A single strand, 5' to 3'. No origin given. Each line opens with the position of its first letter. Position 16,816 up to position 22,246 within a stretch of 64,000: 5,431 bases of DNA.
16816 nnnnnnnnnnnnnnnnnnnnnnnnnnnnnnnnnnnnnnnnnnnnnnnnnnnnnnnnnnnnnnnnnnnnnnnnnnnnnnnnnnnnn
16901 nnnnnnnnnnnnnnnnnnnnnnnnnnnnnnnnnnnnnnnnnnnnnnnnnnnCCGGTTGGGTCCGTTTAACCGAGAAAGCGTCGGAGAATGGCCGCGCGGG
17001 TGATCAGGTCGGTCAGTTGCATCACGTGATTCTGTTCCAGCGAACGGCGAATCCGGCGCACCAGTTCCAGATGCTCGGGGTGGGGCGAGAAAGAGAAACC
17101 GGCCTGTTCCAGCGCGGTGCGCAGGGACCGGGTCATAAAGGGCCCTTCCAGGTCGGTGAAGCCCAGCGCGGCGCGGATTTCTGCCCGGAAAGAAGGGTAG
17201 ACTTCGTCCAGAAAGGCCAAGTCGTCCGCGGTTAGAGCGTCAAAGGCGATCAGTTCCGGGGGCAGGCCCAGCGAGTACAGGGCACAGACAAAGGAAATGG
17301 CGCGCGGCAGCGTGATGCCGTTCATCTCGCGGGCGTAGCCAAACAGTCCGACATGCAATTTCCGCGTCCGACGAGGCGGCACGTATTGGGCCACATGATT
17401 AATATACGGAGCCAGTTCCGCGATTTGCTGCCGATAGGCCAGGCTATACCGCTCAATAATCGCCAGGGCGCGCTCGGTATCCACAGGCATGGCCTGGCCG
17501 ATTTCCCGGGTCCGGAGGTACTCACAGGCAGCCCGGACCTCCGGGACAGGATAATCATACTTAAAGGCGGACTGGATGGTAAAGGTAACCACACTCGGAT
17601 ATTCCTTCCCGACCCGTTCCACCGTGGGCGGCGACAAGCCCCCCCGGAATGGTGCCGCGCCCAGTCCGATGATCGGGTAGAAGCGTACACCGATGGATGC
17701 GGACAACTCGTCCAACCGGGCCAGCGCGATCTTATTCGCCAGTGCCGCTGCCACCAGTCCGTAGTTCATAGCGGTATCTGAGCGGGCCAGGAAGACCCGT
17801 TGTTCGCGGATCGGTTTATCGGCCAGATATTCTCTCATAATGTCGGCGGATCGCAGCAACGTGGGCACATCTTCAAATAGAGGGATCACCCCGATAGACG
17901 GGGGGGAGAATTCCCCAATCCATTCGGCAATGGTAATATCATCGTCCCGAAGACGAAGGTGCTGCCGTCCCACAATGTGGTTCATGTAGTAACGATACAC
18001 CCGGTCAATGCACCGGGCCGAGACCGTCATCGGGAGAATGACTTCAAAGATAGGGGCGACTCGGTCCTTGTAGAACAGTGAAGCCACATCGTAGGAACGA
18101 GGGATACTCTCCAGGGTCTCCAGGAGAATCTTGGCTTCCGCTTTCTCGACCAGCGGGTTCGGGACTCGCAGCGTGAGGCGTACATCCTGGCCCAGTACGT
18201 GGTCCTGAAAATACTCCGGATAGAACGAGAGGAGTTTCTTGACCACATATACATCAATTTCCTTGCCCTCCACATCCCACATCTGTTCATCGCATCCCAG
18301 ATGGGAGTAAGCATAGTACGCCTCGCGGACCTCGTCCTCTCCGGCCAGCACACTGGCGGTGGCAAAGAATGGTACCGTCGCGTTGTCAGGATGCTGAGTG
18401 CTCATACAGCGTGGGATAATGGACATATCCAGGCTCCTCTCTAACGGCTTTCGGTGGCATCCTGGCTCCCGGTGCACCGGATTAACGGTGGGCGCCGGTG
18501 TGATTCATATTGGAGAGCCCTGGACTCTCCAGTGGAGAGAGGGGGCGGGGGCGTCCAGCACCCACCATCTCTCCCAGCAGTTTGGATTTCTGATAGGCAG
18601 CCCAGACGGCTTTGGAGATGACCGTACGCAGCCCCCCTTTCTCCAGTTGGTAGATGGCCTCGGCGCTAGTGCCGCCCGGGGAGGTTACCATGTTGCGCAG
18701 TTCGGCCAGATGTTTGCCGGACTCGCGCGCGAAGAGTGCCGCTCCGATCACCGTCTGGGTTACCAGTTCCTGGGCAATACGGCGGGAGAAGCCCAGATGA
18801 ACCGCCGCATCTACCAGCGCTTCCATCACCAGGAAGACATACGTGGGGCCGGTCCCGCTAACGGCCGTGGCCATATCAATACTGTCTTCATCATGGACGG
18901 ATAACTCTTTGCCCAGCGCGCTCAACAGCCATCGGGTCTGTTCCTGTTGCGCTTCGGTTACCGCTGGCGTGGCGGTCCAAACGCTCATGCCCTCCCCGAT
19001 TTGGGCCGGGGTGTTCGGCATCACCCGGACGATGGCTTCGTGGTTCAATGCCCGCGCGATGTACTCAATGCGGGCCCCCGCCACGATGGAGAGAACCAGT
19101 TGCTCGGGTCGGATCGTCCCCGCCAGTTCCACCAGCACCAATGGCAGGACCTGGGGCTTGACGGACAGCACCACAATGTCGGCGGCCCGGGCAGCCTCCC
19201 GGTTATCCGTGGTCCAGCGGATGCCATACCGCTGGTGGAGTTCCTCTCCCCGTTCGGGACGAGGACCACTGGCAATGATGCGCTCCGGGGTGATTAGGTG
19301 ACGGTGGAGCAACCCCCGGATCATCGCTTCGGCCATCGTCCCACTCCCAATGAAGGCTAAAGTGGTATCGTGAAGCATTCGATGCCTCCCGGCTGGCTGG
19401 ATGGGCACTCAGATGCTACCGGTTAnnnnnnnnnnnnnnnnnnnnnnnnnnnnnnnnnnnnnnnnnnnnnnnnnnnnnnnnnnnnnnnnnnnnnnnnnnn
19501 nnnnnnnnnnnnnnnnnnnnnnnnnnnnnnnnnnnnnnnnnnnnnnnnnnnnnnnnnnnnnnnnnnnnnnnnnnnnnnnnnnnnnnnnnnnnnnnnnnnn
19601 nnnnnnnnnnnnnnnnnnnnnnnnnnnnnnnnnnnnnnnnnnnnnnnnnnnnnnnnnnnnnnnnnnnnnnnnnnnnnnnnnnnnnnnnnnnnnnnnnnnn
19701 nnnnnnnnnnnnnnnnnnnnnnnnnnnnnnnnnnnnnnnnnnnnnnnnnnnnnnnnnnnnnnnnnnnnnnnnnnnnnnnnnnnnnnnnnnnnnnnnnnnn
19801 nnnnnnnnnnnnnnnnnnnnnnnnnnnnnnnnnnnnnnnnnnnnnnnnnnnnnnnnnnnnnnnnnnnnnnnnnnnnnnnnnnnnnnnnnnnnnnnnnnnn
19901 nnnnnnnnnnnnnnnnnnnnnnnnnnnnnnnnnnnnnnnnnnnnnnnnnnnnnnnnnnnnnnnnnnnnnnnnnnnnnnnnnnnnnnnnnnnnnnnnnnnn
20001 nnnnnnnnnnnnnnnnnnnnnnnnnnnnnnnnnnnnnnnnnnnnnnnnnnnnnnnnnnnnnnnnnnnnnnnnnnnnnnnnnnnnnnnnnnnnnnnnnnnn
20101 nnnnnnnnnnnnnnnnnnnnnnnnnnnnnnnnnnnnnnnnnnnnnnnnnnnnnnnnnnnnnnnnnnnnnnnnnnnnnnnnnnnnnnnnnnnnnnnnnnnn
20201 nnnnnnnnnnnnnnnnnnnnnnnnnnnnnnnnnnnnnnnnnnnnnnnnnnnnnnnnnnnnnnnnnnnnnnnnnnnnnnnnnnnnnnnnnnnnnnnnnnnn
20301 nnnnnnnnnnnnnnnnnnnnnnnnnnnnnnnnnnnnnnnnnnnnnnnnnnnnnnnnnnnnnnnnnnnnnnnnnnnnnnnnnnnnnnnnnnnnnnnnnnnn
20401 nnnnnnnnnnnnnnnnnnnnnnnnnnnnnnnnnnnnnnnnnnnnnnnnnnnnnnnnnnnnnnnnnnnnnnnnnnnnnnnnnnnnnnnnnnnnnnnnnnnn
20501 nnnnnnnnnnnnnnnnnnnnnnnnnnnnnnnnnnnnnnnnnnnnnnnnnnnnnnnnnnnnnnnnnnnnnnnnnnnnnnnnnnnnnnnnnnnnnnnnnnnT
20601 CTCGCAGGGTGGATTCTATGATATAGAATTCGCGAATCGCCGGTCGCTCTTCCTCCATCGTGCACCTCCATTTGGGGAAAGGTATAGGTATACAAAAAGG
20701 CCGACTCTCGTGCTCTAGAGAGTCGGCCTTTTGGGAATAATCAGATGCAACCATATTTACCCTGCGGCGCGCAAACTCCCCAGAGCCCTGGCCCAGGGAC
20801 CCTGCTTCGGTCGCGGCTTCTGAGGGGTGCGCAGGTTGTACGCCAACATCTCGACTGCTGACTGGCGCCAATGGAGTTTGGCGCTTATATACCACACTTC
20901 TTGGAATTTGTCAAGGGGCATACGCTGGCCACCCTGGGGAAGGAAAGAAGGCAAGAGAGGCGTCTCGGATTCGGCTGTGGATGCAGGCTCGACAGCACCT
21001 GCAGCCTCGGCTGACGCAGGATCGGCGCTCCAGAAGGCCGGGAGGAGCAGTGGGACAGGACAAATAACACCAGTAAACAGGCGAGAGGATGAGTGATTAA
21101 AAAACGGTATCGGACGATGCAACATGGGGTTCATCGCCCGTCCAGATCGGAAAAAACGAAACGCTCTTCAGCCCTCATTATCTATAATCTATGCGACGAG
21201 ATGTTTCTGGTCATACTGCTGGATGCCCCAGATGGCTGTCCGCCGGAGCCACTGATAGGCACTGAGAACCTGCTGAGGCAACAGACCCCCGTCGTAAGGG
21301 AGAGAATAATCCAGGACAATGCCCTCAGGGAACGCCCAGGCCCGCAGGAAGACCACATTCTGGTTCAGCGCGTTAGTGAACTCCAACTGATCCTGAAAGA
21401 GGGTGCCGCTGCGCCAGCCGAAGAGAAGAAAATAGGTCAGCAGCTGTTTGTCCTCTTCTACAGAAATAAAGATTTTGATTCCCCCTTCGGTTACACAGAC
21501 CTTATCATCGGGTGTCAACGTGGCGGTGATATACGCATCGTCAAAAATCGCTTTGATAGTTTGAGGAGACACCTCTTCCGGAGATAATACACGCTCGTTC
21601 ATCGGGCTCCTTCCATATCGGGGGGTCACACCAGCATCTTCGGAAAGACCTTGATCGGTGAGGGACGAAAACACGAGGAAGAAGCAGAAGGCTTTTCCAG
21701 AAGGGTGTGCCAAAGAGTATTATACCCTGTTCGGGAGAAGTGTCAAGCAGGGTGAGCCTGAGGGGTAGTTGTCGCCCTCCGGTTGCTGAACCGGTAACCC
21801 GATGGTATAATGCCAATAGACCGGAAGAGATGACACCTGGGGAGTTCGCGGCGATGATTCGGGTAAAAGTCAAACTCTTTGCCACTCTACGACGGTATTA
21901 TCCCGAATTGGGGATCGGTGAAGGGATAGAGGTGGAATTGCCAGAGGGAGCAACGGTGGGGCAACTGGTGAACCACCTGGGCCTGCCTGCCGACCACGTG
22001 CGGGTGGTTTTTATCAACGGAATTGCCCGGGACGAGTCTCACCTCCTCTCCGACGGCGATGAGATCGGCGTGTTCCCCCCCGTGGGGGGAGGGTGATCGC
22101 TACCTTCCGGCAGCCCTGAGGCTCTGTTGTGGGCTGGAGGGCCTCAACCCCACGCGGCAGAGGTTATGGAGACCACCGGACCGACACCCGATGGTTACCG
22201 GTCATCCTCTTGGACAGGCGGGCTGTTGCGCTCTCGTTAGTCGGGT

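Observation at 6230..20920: Eleven co-directional genes (homocitrate synthase through carAB to an HDAC-fold deacetylase) under one promoter-attenuator, a candidate super-operon for 2-oxoacid chain elongation and Lys/Arg/Pro/Leu/Ile precursor supply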

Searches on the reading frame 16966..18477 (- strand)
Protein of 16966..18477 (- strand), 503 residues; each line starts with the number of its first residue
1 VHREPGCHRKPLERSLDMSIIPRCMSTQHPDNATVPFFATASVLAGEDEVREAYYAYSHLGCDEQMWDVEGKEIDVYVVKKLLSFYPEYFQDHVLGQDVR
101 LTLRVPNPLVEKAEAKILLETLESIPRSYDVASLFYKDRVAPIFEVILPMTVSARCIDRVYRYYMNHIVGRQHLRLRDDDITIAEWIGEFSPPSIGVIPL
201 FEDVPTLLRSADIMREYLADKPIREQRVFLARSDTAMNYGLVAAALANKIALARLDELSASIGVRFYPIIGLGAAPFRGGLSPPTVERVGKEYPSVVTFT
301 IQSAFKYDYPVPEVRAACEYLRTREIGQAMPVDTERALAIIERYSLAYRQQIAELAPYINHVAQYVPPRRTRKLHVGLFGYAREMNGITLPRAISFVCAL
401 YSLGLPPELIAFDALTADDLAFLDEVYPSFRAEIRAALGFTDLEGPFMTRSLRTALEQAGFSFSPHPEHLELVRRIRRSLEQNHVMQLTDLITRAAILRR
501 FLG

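Call 3: search_protein_families(library=ncbifam, proteins=[window:16966-18477:-], max_evalue=0.00001)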
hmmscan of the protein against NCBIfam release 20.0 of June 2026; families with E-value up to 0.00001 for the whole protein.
window:16966-18477:- (503 aa): 1 family
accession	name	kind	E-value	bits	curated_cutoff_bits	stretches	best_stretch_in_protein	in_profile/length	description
TIGR02751.1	PEPCase_arch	equivalog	6.9e-174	579.4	146.05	1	21-503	1-506/506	phosphoenolpyruvate carboxylase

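Call 4: search_protein_families(library=pfam, proteins=[window:16966-18477:-], max_evalue=0.00001)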
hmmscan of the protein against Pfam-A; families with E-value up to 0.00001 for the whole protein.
window:16966-18477:- (503 aa): 1 family
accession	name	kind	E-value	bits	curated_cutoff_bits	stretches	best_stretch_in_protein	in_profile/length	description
PF14010.12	PEPcase_2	-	1.1e-180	601.8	25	1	21-503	1-493/493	Phosphoenolpyruvate carboxylase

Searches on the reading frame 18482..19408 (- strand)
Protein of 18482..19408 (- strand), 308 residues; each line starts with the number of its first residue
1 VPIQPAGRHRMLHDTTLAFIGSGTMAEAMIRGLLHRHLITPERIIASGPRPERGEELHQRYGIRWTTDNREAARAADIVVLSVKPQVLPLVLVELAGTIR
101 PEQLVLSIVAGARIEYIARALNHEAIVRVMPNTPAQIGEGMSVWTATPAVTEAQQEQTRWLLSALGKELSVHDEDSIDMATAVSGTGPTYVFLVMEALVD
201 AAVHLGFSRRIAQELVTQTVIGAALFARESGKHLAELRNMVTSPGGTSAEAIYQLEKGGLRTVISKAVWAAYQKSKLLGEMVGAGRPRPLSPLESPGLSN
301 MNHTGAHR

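Call 3: search_protein_families(library=ncbifam, proteins=[window:18482-19408:-], max_evalue=0.00001)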
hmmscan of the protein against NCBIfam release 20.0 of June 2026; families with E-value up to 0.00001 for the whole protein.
window:18482-19408:- (308 aa): 9 families
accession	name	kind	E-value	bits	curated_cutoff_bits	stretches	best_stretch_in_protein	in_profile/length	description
TIGR00112.1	proC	equivalog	3.2e-78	263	196.75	1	17-277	1-262/263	pyrroline-5-carboxylate reductase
NF005813.0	PRK07679.1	exception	5.9e-56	189.9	404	1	14-282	3-272/279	pyrroline-5-carboxylate reductase ProI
NF008839.0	PRK11880.2-4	equivalog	1.6e-43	148.9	288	1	16-276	3-250/252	pyrroline-5-carboxylate reductase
NF005814.0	PRK07680.1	equivalog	1.1e-26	93.7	278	1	17-258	3-244/275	late competence protein ComER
NF005063.0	PRK06476.1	equivalog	5.1e-24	85.2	254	1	16-272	2-250/258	pyrroline-5-carboxylate reductase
NF005384.0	PRK06928.1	exception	2.6e-20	73.1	301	1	16-252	3-241/277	pyrroline-5-carboxylate reductase ProG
NF006410.0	PRK08655.1-4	equivalog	5.1e-08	32.1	498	1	43-136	30-123/446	prephenate dehydrogenase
NF009098.0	PRK12439.1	equivalog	9.4e-07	28.5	436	1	59-140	61-140/341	NAD(P)H-dependent glycerol-3-phosphate dehydrogenase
NF006408.0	PRK08655.1-2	equivalog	2.1e-06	26.8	422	1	43-109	32-98/441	prephenate dehydrogenase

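Call 4: search_protein_families(library=pfam, proteins=[window:18482-19408:-], max_evalue=0.00001)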
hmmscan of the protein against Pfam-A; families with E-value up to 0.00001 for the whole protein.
window:18482-19408:- (308 aa): 2 families
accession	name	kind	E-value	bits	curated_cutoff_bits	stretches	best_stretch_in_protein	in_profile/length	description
PF14748.11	P5CR_dimer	-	1.7e-35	121.9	25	1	174-276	1-103/105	Pyrroline-5-carboxylate reductase dimerisation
PF03807.23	F420_oxidored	-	3.3e-20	72.9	21.6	1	17-111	2-94/94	NADP oxidoreductase coenzyme F420-dependent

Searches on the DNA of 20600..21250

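Call 10: search_rna_families(source=window, start=20600, end=21250, threshold=evalue, max_evalue=10, show_alignments=3)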
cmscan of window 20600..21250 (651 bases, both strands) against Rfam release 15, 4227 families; matches with E-value up to 10: 6.
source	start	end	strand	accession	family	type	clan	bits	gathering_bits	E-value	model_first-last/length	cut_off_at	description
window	20686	20741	+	RF00703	mir-139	Gene; miRNA;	-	18.5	51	0.43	1-68/68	no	mir-139 microRNA precursor family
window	20691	20737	-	RF03948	mir-5045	Gene; miRNA;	-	18.1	80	0.8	1-57/57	no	mir-5045 microRNA precursor family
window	20689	20734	-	RF00397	SNORA14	Gene; snRNA; snoRNA; HACA-box;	-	16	36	2.7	82-123/135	no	Small nucleolar RNA SNORA14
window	20694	20733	-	RF04262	MIR1319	Gene; miRNA;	-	15.9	116.6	6.9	1-119/119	no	MIR1319 microRNA precursor family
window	21113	21142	-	RF01290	SNORD10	Gene; snRNA; snoRNA; CD-box;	-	13.8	37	2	1-139/139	no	Small nucleolar RNA SNORD10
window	20718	20840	+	RF02046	Sphinx_1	Gene; lncRNA;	-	13.4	34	6.9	1-100/100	no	Sphinx_ conserved region 1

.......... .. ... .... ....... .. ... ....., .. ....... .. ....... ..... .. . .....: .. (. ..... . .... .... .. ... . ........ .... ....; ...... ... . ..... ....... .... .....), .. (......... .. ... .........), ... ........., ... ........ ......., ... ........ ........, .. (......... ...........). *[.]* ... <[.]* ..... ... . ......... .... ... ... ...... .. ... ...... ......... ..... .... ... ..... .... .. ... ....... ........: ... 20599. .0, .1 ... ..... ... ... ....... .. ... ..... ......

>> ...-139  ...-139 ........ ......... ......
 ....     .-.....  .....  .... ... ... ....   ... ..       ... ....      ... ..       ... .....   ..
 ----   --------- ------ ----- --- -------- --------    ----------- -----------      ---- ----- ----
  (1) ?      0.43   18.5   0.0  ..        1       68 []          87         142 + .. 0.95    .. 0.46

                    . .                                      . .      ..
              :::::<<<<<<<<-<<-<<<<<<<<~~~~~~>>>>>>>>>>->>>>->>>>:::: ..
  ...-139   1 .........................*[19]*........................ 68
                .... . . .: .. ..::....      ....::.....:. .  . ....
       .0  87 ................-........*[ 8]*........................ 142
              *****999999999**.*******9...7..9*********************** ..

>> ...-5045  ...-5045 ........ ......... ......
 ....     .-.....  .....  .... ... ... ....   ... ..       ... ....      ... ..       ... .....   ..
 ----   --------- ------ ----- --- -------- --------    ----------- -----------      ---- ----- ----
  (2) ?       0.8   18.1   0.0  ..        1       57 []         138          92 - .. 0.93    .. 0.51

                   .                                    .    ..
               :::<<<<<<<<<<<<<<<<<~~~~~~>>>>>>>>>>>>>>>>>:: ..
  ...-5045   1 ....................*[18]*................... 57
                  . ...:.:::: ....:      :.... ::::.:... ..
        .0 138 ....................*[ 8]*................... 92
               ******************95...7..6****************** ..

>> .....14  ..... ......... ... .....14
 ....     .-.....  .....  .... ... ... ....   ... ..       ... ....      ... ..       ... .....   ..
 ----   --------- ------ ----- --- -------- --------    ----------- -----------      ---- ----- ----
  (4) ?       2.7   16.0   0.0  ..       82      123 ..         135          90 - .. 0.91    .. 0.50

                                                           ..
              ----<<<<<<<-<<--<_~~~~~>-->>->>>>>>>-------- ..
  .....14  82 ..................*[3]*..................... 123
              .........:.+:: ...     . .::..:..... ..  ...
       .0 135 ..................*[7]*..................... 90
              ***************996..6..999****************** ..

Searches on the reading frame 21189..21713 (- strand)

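Call 15: search_protein_families(library=pfam, proteins=[window:21189-21713:-], max_evalue=0.001)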
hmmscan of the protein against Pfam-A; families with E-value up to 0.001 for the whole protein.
window:21189-21713:- (174 aa): 1 family
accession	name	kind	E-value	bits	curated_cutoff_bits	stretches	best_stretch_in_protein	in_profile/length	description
PF10722.14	YbjN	-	0.00032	21.4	22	1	50-152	2-109/126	Putative bacterial sensory transduction regulator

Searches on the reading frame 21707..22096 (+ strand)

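Call 15: search_protein_families(library=pfam, proteins=[window:21707-22096:+], max_evalue=0.001)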
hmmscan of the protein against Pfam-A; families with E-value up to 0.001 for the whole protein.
window:21707-22096:+ (129 aa): 3 families
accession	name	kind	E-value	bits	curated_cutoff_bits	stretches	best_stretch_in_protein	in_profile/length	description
PF02597.26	ThiS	-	2.7e-12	47.5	22.5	1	55-129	1-76/76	ThiS family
PF14451.12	Ub-Mut7C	-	6.6e-09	36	23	1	51-124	2-75/81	Mut7-C ubiquitin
PF02824.27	TGS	-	0.00042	20.7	22.2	0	73-121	8-57/60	TGS domain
